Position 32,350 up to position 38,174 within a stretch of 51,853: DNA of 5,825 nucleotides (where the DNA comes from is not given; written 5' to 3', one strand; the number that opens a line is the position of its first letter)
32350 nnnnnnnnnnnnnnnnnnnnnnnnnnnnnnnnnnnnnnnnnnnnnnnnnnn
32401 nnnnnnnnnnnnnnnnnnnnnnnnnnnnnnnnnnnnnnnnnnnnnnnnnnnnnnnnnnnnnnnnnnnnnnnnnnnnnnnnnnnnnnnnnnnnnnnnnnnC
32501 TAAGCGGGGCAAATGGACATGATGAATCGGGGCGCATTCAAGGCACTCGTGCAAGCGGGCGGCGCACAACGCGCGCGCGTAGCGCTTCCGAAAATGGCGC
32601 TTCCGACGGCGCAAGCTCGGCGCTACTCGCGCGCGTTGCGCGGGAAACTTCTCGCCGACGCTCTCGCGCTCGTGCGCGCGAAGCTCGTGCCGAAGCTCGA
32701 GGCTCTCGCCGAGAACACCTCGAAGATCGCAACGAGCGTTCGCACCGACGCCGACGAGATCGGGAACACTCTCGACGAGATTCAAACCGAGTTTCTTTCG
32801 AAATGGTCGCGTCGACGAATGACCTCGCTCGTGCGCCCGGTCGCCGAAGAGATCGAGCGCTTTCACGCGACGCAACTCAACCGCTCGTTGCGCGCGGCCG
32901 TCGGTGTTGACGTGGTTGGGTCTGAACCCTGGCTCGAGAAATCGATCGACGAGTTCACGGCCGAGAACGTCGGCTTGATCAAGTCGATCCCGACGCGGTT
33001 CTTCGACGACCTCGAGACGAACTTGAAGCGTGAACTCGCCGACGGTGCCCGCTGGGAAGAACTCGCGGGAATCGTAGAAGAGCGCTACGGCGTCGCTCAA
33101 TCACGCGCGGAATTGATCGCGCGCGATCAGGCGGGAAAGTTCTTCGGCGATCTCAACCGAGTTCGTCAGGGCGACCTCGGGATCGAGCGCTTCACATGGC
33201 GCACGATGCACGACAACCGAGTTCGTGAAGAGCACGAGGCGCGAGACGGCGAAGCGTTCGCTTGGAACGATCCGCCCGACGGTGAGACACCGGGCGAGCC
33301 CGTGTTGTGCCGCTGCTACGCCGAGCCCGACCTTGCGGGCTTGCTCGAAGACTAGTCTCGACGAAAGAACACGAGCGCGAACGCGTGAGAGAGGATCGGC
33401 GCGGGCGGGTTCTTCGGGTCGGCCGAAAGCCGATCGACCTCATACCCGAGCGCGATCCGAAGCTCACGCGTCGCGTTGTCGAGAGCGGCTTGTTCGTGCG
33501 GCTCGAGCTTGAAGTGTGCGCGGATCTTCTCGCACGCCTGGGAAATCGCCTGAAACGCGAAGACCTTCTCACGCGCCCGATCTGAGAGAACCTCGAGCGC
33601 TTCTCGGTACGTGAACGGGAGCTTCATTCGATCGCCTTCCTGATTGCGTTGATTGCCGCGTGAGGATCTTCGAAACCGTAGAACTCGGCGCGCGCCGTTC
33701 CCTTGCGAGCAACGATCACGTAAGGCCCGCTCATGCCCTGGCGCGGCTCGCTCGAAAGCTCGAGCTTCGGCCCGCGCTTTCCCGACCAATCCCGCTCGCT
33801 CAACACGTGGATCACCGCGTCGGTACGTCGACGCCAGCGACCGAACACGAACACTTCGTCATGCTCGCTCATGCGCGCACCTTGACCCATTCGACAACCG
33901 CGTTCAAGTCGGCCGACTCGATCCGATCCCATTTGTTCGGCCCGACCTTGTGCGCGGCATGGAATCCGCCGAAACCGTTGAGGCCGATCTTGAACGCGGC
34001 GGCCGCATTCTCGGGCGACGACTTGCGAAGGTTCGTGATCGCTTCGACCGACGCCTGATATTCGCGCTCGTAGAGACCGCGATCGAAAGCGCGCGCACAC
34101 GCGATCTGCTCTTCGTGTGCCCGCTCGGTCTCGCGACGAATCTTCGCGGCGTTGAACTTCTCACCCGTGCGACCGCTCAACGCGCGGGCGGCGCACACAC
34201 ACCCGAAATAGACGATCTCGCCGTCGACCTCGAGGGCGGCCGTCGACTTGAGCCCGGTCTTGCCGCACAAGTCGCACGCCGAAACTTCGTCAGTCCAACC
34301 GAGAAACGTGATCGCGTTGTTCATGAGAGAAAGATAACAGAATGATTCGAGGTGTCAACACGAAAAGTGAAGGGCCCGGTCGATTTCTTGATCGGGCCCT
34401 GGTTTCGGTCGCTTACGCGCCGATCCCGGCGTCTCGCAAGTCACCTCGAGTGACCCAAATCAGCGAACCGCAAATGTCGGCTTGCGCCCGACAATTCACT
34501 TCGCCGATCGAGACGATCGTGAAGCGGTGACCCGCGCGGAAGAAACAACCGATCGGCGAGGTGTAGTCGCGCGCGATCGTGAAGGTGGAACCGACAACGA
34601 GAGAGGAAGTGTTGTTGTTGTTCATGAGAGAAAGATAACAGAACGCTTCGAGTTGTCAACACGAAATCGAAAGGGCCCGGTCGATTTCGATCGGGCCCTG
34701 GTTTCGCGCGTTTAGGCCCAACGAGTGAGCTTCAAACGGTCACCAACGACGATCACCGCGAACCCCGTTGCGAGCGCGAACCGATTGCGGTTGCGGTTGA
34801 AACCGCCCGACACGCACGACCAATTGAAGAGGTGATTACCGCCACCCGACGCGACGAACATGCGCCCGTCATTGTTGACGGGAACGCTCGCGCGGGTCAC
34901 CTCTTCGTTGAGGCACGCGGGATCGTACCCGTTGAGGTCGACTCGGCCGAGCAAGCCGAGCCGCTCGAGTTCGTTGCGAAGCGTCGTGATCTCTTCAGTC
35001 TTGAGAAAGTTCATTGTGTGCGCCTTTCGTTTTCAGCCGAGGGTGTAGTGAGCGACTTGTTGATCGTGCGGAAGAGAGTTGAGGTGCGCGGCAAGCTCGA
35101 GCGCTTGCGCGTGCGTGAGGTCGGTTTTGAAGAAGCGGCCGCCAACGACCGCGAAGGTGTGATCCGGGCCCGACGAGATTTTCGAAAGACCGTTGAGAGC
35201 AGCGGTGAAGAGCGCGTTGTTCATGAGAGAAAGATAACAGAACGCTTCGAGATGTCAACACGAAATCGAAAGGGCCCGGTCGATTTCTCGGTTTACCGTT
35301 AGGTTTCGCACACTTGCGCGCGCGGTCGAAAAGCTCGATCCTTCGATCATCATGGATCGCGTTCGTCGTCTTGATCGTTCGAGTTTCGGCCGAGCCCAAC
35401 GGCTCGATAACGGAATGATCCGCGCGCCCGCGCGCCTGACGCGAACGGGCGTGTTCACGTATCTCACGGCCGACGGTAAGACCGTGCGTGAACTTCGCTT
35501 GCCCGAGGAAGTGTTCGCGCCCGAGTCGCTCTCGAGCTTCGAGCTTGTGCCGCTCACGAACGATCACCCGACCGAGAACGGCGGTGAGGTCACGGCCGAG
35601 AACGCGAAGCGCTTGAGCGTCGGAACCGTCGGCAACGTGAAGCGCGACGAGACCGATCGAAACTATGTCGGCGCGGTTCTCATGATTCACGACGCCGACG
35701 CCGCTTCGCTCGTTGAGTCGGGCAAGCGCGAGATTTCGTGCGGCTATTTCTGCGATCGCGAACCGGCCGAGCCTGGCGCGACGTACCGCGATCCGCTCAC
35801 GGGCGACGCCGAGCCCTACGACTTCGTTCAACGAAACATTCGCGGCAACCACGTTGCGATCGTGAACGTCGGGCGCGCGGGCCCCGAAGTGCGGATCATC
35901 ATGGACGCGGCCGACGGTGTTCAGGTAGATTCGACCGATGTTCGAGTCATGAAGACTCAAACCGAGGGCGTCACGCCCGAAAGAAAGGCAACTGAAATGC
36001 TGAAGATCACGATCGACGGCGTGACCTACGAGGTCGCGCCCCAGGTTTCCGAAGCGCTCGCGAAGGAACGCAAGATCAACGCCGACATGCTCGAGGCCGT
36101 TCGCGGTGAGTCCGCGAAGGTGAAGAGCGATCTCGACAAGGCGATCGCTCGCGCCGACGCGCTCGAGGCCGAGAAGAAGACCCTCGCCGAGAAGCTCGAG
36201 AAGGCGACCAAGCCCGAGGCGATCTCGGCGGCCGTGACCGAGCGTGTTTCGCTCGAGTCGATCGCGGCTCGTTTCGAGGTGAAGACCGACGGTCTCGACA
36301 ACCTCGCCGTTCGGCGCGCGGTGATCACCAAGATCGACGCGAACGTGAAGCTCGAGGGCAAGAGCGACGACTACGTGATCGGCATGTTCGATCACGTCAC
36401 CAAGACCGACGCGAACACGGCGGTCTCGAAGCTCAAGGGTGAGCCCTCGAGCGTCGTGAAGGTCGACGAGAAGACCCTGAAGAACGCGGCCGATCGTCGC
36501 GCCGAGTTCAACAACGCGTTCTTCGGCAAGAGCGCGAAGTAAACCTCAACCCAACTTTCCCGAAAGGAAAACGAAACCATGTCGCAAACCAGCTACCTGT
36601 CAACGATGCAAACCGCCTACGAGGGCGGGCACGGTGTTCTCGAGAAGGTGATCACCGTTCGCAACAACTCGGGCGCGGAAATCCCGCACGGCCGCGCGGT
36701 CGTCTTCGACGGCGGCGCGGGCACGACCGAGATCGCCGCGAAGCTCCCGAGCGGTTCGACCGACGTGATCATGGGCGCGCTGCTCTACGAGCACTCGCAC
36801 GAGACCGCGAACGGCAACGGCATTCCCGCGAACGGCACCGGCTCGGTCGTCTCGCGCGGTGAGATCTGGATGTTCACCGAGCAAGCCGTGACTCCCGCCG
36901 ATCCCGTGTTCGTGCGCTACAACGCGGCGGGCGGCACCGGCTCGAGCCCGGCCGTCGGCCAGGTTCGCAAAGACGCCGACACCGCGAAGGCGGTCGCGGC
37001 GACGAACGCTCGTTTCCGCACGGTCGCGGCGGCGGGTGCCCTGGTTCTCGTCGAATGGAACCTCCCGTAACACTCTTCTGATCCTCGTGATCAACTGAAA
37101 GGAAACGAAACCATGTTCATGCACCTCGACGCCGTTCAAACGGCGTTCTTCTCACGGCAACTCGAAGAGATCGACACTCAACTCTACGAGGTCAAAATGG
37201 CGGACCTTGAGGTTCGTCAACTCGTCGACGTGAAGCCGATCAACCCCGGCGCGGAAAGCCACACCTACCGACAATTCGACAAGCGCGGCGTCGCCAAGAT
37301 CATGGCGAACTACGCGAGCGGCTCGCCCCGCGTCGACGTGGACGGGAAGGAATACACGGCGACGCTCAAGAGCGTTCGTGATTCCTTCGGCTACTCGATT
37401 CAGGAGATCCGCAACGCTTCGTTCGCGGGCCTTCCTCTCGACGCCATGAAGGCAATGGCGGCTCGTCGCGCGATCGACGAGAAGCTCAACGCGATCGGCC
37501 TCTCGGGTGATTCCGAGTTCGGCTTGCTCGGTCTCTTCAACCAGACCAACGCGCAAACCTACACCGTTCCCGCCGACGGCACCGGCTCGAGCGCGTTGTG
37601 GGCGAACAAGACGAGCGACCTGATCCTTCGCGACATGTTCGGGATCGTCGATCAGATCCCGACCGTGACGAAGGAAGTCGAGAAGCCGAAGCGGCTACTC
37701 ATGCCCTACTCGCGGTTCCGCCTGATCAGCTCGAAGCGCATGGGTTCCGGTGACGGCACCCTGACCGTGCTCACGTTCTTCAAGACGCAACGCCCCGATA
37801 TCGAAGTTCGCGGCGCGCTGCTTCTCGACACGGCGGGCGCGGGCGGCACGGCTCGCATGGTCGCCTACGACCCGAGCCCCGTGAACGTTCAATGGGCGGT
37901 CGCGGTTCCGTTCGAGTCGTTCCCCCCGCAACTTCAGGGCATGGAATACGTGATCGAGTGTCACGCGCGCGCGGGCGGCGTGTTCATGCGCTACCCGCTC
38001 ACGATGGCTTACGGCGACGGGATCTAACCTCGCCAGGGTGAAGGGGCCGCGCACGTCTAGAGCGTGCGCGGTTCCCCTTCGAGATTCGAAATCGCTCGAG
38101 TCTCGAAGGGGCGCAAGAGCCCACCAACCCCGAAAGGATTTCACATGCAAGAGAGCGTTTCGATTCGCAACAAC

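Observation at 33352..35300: Antisense accessory island B splits the head-morphogenesis operon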

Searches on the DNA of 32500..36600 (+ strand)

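Call 7: search_dna_similar(query=window:32500-36600:+, collection=phages, mode=distant, max_rows=20)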
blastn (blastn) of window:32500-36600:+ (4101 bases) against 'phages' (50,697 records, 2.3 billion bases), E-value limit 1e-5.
No match.

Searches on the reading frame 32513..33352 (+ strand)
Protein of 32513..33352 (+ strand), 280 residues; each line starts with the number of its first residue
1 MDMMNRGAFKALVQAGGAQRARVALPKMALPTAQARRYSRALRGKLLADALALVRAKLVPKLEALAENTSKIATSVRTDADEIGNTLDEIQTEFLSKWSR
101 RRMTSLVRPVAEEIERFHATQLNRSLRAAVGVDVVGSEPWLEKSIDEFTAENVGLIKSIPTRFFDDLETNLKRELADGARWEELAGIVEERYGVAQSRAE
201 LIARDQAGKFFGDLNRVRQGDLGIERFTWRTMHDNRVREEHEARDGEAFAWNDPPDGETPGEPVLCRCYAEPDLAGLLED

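Call 8: search_protein_families(library=pfam, max_evalue=0.01, proteins=[window:32513-33352:+])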
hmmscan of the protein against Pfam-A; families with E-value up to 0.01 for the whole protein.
window:32513-33352:+ (280 aa): 1 family
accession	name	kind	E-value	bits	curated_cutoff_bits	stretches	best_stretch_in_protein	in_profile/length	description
PF04233.19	Phage_Mu_F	-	7.1e-17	62.6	29.6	1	166-269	2-110/112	Phage Mu protein F like protein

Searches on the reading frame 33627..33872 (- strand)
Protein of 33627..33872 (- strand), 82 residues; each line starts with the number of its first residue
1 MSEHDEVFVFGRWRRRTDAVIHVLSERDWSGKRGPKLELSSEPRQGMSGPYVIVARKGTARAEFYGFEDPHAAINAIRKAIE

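Call 8: search_protein_families(library=pfam, max_evalue=0.01, proteins=[window:33627-33872:-])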
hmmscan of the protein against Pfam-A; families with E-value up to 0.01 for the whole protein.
window:33627-33872:- (82 aa): 0 families

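Call 9: search_protein_families(library=phrogs, max_evalue=0.01, proteins=[window:33627-33872:-])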
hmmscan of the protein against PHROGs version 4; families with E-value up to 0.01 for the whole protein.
window:33627-33872:- (82 aa): 0 families

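Call 55: search_solved_structures(query=window:33627-33872:-, max_evalue=1)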
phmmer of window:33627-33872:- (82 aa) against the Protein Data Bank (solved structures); distinct sequences matched with E-value up to 1: 0.

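Call 84: search_protein_families(library=padloc, max_evalue=0.01, proteins=[window:33627-33872:-])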
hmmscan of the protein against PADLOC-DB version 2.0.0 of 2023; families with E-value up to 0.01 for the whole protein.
window:33627-33872:- (82 aa): 0 families

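Call 85: search_protein_families(library=ncbifam, max_evalue=0.01, proteins=[window:33627-33872:-])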
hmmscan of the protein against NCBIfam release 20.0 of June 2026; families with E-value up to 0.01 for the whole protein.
window:33627-33872:- (82 aa): 0 families

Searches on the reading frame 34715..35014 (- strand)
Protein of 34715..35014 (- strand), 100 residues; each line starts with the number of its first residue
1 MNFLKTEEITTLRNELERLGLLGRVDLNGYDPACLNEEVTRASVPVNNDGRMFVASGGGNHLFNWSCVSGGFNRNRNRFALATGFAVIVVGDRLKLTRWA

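Call 8: search_protein_families(library=pfam, max_evalue=0.01, proteins=[window:34715-35014:-])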
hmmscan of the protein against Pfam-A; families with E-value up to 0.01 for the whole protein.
window:34715-35014:- (100 aa): 0 families

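Call 9: search_protein_families(library=phrogs, max_evalue=0.01, proteins=[window:34715-35014:-])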
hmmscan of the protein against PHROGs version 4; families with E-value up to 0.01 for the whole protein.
window:34715-35014:- (100 aa): 0 families

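Call 53: search_solved_structures(query=window:34715-35014:-, max_evalue=1)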
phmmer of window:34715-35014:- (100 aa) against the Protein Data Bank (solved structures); distinct sequences matched with E-value up to 1: 2.
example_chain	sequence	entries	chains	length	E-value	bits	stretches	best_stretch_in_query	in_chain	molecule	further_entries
4u09_A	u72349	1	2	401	0.05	16.9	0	7-41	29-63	LIC12759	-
2yoo_A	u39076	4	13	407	0.26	14.6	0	39-93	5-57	P450 HEME-THIOLATE PROTEIN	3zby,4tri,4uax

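Call 56: find_homologous_proteins(query=window:34715-35014:-, max_evalue=0.001)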
Query window:34715-35014:- (100 aa): 1 proteins with E <= 0.001 among 6 candidates.
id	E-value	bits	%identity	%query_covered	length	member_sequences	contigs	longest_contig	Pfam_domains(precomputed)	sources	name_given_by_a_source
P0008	4.4e-61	221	100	100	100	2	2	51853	-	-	-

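Call 84: search_protein_families(library=padloc, max_evalue=0.01, proteins=[window:34715-35014:-])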
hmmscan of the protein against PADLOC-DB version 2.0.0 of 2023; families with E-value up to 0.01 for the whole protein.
window:34715-35014:- (100 aa): 0 families

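Call 85: search_protein_families(library=ncbifam, max_evalue=0.01, proteins=[window:34715-35014:-])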
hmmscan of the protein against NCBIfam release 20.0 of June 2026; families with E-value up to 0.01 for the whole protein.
window:34715-35014:- (100 aa): 0 families

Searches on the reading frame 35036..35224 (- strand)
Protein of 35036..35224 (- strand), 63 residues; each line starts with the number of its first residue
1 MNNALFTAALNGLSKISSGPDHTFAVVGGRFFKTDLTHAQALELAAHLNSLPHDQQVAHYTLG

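Call 8: search_protein_families(library=pfam, max_evalue=0.01, proteins=[window:35036-35224:-])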
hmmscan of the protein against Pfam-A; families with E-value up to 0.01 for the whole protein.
window:35036-35224:- (63 aa): 0 families

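Call 9: search_protein_families(library=phrogs, max_evalue=0.01, proteins=[window:35036-35224:-])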
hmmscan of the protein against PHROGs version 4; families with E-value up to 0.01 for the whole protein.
window:35036-35224:- (63 aa): 0 families

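Call 84: search_protein_families(library=padloc, max_evalue=0.01, proteins=[window:35036-35224:-])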
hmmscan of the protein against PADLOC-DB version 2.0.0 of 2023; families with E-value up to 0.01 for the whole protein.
window:35036-35224:- (63 aa): 0 families

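Call 85: search_protein_families(library=ncbifam, max_evalue=0.01, proteins=[window:35036-35224:-])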
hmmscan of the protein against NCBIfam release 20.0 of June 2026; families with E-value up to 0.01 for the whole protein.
window:35036-35224:- (63 aa): 0 families

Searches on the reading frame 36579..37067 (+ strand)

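Call 8: search_protein_families(library=pfam, max_evalue=0.01, proteins=[window:36579-37067:+])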
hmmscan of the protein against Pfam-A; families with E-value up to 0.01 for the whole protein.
window:36579-37067:+ (163 aa): 2 families
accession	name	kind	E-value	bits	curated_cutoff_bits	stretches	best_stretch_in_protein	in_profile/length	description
PF22758.2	Phage_cement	-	4.5e-18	66.2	27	1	3-159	2-144/146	Structural cement protein (E217 gp24/Pam3 gp6)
PF23982.2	XM1_gp53_minor_capsid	-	1.5e-10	41.6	27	1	28-158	30-152/154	XM1 gp53 minor capsid protein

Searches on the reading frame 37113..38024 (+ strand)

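Call 8: search_protein_families(library=pfam, max_evalue=0.01, proteins=[window:37113-38024:+])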
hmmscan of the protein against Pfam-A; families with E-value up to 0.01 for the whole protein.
window:37113-38024:+ (304 aa): 1 family
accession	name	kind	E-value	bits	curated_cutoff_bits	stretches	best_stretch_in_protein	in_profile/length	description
PF09950.15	Major_capside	-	8.9e-61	205.8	26.8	1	59-304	1-251/251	Major capsid protein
